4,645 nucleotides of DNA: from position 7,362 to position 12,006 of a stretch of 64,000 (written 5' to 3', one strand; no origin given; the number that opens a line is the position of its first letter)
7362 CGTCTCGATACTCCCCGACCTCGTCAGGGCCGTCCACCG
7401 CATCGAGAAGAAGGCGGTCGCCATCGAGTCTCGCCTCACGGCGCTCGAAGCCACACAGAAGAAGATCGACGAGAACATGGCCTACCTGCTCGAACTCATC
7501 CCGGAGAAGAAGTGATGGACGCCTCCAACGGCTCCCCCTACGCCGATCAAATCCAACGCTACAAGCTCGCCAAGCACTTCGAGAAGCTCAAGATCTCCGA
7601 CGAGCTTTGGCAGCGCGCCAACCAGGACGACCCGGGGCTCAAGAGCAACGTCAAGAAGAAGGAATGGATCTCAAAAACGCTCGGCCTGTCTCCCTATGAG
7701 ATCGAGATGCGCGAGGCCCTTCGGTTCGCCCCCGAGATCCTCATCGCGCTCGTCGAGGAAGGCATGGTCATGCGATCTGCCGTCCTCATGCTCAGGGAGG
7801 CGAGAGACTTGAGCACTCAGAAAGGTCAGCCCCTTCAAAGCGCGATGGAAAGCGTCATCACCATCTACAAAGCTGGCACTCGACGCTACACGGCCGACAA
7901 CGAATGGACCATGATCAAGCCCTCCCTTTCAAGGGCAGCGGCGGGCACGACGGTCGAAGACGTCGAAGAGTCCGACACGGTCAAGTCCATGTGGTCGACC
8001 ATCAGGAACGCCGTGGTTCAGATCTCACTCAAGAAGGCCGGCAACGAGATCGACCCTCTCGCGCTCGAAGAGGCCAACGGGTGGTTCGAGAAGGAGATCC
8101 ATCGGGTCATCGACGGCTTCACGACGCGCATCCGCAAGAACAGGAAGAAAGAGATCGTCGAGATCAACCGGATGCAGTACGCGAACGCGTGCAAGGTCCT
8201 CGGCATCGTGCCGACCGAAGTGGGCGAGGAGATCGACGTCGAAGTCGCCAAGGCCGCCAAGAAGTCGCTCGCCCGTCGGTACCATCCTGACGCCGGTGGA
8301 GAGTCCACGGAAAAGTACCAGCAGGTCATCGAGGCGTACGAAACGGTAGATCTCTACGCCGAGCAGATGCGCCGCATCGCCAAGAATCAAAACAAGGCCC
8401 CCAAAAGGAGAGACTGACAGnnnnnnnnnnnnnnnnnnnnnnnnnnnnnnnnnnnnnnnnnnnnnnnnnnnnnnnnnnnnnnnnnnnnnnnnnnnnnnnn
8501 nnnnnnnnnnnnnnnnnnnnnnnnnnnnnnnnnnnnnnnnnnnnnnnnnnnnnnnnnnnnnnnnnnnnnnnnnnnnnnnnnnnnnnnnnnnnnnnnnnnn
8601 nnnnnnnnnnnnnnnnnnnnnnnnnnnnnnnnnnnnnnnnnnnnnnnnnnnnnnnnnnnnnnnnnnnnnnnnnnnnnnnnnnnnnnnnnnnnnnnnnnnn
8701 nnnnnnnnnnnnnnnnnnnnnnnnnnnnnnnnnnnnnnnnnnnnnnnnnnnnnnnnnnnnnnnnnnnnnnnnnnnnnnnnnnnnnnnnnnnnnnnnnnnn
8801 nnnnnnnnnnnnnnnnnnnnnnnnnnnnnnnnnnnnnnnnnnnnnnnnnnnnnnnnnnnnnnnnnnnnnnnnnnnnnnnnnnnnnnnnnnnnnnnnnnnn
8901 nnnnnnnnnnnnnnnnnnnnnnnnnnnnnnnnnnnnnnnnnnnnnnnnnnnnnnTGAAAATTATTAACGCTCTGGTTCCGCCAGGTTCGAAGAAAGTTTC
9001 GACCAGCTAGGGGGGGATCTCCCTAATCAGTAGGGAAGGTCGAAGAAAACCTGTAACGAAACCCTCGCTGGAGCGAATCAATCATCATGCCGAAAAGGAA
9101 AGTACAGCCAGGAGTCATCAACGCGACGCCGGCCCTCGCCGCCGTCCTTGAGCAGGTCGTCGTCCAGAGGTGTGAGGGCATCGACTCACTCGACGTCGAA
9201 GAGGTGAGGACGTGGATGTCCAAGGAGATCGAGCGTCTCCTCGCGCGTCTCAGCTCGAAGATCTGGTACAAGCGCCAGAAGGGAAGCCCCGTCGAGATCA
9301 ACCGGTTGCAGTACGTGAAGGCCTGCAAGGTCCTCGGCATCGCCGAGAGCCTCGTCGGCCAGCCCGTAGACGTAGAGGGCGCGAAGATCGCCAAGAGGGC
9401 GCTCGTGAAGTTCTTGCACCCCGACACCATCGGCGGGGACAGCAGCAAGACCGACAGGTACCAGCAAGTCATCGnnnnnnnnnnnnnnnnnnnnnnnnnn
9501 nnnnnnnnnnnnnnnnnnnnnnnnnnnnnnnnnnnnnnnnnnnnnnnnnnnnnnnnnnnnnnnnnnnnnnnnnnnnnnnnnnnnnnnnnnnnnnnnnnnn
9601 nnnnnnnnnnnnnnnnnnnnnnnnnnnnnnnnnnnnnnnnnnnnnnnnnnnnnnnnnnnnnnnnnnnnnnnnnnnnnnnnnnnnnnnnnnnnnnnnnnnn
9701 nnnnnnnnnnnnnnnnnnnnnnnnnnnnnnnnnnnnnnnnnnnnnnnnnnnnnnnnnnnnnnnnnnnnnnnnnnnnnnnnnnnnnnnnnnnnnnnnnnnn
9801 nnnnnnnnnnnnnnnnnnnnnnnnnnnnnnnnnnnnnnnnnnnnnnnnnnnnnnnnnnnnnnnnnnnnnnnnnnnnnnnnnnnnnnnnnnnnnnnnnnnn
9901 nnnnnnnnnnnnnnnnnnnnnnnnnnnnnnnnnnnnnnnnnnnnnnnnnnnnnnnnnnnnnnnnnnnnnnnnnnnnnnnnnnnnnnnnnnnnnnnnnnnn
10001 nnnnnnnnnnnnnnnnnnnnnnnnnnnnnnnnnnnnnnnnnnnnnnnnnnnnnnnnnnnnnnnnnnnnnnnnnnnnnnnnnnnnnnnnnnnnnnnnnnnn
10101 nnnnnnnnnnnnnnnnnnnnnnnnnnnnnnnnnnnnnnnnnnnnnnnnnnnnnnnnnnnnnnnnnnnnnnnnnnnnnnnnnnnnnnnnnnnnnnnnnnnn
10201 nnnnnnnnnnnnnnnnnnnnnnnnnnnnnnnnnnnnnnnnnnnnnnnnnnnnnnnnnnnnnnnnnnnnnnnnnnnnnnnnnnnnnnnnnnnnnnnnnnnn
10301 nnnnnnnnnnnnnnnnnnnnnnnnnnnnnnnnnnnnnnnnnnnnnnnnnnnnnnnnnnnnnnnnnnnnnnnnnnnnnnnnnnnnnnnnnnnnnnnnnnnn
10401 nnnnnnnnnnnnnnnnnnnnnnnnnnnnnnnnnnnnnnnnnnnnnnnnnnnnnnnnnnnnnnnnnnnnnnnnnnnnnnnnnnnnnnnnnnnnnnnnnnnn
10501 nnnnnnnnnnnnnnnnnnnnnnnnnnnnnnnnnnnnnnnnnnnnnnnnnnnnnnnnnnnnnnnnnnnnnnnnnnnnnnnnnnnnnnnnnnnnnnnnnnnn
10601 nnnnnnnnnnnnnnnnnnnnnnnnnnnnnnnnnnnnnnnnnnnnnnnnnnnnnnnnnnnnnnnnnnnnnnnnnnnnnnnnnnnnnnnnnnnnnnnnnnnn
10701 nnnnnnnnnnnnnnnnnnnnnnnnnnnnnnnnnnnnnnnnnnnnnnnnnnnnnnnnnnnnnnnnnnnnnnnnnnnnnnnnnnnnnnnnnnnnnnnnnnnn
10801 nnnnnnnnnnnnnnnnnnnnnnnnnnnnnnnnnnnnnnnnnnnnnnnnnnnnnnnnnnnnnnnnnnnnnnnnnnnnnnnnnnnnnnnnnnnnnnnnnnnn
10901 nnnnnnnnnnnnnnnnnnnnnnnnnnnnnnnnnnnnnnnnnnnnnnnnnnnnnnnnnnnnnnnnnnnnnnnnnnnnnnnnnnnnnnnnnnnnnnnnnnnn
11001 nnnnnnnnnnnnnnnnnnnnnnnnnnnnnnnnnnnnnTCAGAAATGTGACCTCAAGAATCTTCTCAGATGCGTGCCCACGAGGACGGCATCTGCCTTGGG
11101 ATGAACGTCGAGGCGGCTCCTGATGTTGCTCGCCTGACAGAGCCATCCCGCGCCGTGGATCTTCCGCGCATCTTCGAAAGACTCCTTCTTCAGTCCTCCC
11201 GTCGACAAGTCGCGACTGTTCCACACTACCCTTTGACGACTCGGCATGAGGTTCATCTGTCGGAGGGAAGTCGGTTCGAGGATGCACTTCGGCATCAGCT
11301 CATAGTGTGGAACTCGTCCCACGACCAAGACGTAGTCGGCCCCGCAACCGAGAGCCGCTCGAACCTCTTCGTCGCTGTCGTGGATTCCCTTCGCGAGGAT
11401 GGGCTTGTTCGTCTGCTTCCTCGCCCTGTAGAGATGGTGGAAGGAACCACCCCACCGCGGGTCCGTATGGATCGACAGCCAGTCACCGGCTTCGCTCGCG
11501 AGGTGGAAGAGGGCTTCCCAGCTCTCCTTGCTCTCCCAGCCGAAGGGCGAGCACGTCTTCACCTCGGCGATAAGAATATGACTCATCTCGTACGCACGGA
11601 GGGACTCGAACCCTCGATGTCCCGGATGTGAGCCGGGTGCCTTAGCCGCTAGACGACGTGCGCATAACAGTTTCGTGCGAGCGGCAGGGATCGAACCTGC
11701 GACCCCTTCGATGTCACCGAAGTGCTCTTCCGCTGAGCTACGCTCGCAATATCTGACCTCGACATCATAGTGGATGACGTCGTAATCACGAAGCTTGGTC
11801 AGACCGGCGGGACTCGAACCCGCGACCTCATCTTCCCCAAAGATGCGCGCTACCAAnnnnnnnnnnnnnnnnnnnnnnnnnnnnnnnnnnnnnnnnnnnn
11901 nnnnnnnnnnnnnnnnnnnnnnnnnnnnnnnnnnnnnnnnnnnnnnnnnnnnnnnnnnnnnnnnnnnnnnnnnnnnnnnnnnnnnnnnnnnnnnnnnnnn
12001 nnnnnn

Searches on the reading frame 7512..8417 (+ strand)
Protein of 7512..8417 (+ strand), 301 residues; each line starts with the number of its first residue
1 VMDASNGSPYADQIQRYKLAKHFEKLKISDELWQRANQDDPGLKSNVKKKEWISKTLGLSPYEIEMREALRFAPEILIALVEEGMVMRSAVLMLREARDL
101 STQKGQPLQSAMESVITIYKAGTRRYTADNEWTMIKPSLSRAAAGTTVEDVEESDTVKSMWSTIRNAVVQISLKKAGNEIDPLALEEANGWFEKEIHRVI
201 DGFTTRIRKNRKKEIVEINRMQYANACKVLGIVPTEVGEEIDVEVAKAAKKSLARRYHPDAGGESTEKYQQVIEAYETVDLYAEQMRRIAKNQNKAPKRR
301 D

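Call 37: find_encoding_contigs(protein=window:7512-8414:+, flank=10000, max_places=1)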
Protein window:7512-8414:+ (301 aa): no gene with exactly this product is on record in the collection.

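Call 58: search_protein_families(library=pfam, proteins=[window:7512-8417:+], max_evalue=0.001)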
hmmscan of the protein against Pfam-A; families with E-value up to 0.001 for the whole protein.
window:7512-8417:+ (301 aa): 1 family
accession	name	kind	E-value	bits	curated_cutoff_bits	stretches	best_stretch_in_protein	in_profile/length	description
PF00226.36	DnaJ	-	0.0004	20.9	27.8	1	243-279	14-53/63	DnaJ domain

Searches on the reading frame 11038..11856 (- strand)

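Call 58: search_protein_families(library=pfam, proteins=[window:11038-11856:-], max_evalue=0.001)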
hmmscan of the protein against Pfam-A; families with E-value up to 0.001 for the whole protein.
window:11038-11856:- (272 aa): 1 family
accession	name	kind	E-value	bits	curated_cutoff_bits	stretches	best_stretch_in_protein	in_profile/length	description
PF00218.27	IGPS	-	1.7e-08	34.4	27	1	81-189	35-148/254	Indole-3-glycerol phosphate synthase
